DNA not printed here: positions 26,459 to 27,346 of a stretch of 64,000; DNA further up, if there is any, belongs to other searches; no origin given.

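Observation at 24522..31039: Candidate extracytoplasmic redox/metal module: ApbE, MsrQ-like di-haem protein, FGE-like ectodomain, two repeat-tailed His/acidic anchored proteins and a two-component system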

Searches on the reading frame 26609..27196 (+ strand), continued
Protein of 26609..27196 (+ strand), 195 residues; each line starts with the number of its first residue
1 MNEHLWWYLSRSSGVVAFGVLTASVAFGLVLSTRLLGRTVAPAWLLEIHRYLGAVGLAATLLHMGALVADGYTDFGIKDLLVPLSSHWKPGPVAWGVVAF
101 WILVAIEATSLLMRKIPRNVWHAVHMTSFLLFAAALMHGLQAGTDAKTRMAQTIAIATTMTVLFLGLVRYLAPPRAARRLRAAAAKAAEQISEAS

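Call 45: search_protein_families(library=pfam, max_evalue=1, proteins=[L054:8156-8620:+, L054:8616-9107:+, L059:8132-8617:+, L035:8238-9074:+, L051:7268-7978:+, L053:7670-8347:+, L073:7629-8168:+, L072:3731-4474:+])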
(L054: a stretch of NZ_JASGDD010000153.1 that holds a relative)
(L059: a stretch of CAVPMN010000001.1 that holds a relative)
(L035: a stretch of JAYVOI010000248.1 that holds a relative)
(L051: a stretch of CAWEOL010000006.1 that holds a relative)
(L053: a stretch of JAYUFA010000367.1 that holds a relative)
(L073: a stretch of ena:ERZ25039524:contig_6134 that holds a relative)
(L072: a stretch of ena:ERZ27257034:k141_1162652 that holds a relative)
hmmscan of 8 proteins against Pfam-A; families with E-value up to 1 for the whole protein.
L054:8156-8620:+ (155 aa): 0 families

L054:8616-9107:+ (164 aa): 0 families

L059:8132-8617:+ (162 aa): 1 family
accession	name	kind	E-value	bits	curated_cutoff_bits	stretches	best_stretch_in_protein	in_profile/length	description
PF15234.11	LAT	-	0.69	10.1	27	0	51-149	35-134/236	Linker for activation of T-cells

L035:8238-9074:+ (279 aa): 0 families

L051:7268-7978:+ (237 aa): 0 families

L053:7670-8347:+ (226 aa): 0 families

L073:7629-8168:+ (180 aa): 4 families
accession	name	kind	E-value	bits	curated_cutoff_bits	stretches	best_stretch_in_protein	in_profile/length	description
PF09990.14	DUF2231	-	1.4e-09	38.6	26.4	1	6-152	1-133/139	Predicted membrane protein (DUF2231)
PF02529.20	PetG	-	0.18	12.1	23.7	1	41-59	6-24/36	Cytochrome B6-F complex subunit 5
PF09534.15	Trp_oprn_chp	-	0.53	10.5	29.6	1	16-101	48-130/180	Tryptophan-associated transmembrane protein (Trp_oprn_chp)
PF01027.25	Bax1-I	-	0.56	10.4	34.1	1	15-59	102-146/207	Inhibitor of apoptosis-promoting Bax1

L072:3731-4474:+ (248 aa): 3 families
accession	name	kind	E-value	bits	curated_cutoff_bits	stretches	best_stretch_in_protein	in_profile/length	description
PF22704.2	CBM13-like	-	0.018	15.6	30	1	116-149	12-45/82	Alpha-galactosidase, CBM13 domain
PF10814.13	CwsA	-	0.11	13.3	26.7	1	2-29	88-115/134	Cell wall synthesis protein CwsA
PF19865.4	DUF6338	-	0.17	11.9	26.5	1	82-129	98-142/205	Family of unknown function (DUF6338)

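Call 72: predict_structure(alignment_id=A5)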
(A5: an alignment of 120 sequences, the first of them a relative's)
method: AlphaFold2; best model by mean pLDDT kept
length: 195 residues; sequences in the alignment: 120
mean_pLDDT: 95.0   pTM: 0.87
mean pLDDT of the five models: 95.0, 94.8, 93.9, 93.7, 93.7
residues with pLDDT >= 90: 174; 70-90: 20; 50-70: 1; < 50: 0
segments of 3 or more residues with pLDDT < 50: none
pLDDT, mean of each block of 10 residues (from residue 1): 90 98 97 81 93 98 97 95 98 98 98 97 97 98 95 98 96 87 95 94
secondary structure, 60 per line:
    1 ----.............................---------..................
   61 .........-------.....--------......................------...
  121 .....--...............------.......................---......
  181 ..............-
elements in order: H5-33 H43-69 H77-81 H90-111 H118-125 H128-142 H149-171 H175-194
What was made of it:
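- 26609..27196 (+): Stand-alone di-haem ferric-reductase-domain ('MsrQ-like') cytochrome, 195 aa, with five TM helices plus a basic C-terminal helix and no FAD/NAD or FMN_bind domain. AF2 model pLDDT 95 (call 72).
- Checked: The cytochrome has five, not six, membrane helices (call 72).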

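Call 75: fold_search(model_id=the predicted structure, library=pdb)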
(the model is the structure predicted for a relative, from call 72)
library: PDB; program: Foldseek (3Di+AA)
matches with E <= 10: 319; with E <= 0.001: 0
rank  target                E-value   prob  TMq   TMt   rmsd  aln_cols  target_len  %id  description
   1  5o0t                  1.9e-02  1.00  0.59  0.57   4.6       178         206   16  CRYSTAL STRUCTURE OF TRANS-MEMBRANE DOMAIN OF Cylindrospermum stagnale NADPH-OXIDASE 5 (NOX5) (released 2017-06-28)
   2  8qta                  4.6e-02  1.00  0.46  0.26   9.5       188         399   15  Cryo-EM structure of Streptococcus pneumoniae NADPH oxidase F397A mutant in complex with NADPH (released 2024-07-24)
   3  7tai_A                9.5e-02  1.00  0.56  0.29   6.3       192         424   12  Structure of STEAP2 in complex with ligands (released 2023-01-25)
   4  8qt6                  1.0e-01  1.00  0.47  0.27   6.8       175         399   15  Cryo-EM structure of Streptococcus pneumoniae NADPH oxidase (released 2024-07-24)
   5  6wxr_A                1.1e-01  1.00  0.61  0.13   6.8       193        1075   15  CryoEM structure of mouse DUOX1-DUOXA1 complex in the absence of NADPH (released 2020-09-02)
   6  6y9b_A                1.3e-01  1.00  0.57  0.47   8.7       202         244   15  Cryo-EM structure of trimeric human STEAP1 bound to three Fab120.545 fragments (released 2020-05-20)
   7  8qq7                  1.6e-01  1.00  0.55  0.30   9.5       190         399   14  Structure of SpNOX: a Bacterial NADPH oxidase (released 2024-05-08)
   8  8u85_A                1.7e-01  1.00  0.52  0.18   5.2       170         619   14  Structural Basis of Human NOX5 Activation (released 2024-05-01)
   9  4o6y_B                1.9e-01  0.99  0.51  0.48   6.0       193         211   13  Crystal Structure of Cytochrome b561 (released 2014-02-05)
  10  4o6y_A                2.8e-01  0.92  0.44  0.41   8.6       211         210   12  Crystal Structure of Cytochrome b561 (released 2014-02-05)
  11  4o7g_A                3.3e-01  0.97  0.51  0.48   5.8       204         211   13  Crystal Structure of Ascorbate-bound Cytochrome b561, crystal soaked in 1 M L-ascorbate for 40 minutes (released 2014-02-05)
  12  4o7g_B                4.2e-01  0.85  0.43  0.40   8.3       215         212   12  Crystal Structure of Ascorbate-bound Cytochrome b561, crystal soaked in 1 M L-ascorbate for 40 minutes (released 2014-02-05)
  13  3jtl_O                6.1e-01  0.30  0.26  0.24  19.4       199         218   12  Crystal structure of archaeal 20S proteasome in complex with mutated P26 activator (released 2009-11-03)
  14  5ek0_A                6.7e-01  0.89  0.44  0.36   6.0       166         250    7  Human Nav1.7-VSD4-NavAb in complex with GX-936. (released 2015-12-23)
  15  4h0l_A                8.9e-01  0.44  0.35  0.33  15.0       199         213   12  Cytochrome b6f Complex Crystal Structure from Mastigocladus laminosus with n-Side Inhibitor NQNO (released 2013-02-13)
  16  7rja_K                8.9e-01  0.35  0.34  0.20  11.3       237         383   16  Complex III2 from Candida albicans, inhibitor free (released 2021-09-15)
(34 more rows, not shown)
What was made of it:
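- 26609..27196 (+): Top Foldseek matches are the NOX5 TM domain (TM-score 0.59), SpNOX and STEAP, but with weak E-values (call 75).
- Closest known: NOX / SpNOX / STEAP / FRE ferric-reductase-domain oxidoreductases. Same: Two His pairs on two helices with 14/13 spacing; these are the best structural matches (call 75).
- Cytochrome fold: confident five-helix model whose best structural matches are all NOX/STEAP-type haem domains (calls 72, 75).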

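Call 76: search_protein_families(library=pfam, max_evalue=0.001, proteins=[L061:9872-11638:+, L070:9998-11002:+, L060:7500-9251:+, L056:9749-11737:+])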
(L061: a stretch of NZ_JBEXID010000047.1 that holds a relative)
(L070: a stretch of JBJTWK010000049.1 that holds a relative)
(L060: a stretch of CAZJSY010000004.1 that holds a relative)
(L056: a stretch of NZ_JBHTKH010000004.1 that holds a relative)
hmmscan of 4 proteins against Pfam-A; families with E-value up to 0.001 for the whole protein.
L061:9872-11638:+ (589 aa): 5 families
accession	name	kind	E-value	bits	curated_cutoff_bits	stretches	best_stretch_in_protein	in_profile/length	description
PF00175.26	NAD_binding_1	-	8e-18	65.5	22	1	352-460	2-108/109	Oxidoreductase NAD-binding domain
PF00111.32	Fer2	-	2.3e-15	56.7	21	1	506-577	3-76/77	2Fe-2S iron-sulfur cluster binding domain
PF00970.30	FAD_binding_6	-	4.4e-10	40.2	21.1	1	242-337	3-97/99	Oxidoreductase FAD-binding domain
PF01794.25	Ferric_reduct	-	1.1e-07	32.4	28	1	58-178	3-120/121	Ferric reductase like transmembrane component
PF08030.17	NAD_binding_6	-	6.3e-05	23.5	22.2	1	348-408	3-70/156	Ferric reductase NAD binding domain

L070:9998-11002:+ (335 aa): 1 family
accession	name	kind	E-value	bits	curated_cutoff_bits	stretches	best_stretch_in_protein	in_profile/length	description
PF01794.25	Ferric_reduct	-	8.9e-08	32.7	28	1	14-136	1-120/121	Ferric reductase like transmembrane component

L060:7500-9251:+ (584 aa): 2 families
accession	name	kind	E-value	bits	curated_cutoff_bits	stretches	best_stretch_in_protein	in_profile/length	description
PF01370.27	Epimerase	-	1.1e-10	41.7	20.9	1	366-439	163-240/240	NAD dependent epimerase/dehydratase family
PF16363.11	GDP_Man_Dehyd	-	0.00064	19.7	27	0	388-508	200-328/332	GDP-mannose 4,6 dehydratase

L056:9749-11737:+ (663 aa): 4 families
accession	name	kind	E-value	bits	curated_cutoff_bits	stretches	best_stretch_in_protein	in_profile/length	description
PF00111.32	Fer2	-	2.4e-16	59.9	21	1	568-633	11-77/77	2Fe-2S iron-sulfur cluster binding domain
PF00175.26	NAD_binding_1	-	3.8e-12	47.2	22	1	406-520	2-108/109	Oxidoreductase NAD-binding domain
PF00970.30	FAD_binding_6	-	1.5e-10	41.8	21.1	1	295-391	2-97/99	Oxidoreductase FAD-binding domain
PF01794.25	Ferric_reduct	-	1.3e-06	28.9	28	1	98-219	2-120/121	Ferric reductase like transmembrane component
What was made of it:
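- Closest known: NOX / SpNOX / STEAP / FRE ferric-reductase-domain oxidoreductases. Same: Some actinobacterial relatives have fused FAD/NAD domains (call 76).
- Relatives with a fused FAD_binding_6/NAD_binding_1/Fer2 domain show the cytoplasm-to-outside direction (call 76). Terrabacter and Nocardioides have both the fused FAD/NAD/Fer2 domain and ApbE (call 76), so ApbE is not simply a substitute for it.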
